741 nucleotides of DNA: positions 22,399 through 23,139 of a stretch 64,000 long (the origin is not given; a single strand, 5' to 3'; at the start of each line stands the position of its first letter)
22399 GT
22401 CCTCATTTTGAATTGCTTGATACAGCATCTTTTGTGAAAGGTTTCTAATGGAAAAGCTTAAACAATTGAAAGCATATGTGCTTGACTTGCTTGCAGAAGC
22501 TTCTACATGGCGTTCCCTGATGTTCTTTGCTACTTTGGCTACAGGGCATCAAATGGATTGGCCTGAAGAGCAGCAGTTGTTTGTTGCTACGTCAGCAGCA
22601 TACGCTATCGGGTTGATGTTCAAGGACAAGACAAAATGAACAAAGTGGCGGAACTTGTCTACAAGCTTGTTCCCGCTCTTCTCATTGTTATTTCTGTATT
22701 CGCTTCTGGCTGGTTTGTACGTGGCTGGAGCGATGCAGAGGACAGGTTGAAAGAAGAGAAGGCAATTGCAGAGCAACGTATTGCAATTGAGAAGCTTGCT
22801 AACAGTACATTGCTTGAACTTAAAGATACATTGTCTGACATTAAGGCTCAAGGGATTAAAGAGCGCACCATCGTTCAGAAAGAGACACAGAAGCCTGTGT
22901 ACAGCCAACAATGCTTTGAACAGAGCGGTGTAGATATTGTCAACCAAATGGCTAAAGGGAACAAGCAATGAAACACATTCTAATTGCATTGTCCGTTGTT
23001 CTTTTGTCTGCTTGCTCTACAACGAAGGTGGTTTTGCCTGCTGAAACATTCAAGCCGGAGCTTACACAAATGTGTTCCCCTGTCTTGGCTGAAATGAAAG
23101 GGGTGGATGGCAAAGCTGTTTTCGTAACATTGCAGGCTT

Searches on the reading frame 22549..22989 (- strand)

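Call 96: search_protein_families(library=pfam, proteins=[window:22549-22989:-], max_evalue=0.01)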
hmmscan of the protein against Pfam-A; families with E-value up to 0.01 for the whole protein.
window:22549-22989:- (146 aa): 1 family
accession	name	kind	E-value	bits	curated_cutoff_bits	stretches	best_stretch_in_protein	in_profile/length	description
PF10530.14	Toxin_35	-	0.0042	17.5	26.8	1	50-81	9-40/61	Toxin with inhibitor cystine knot ICK or Knottin scaffold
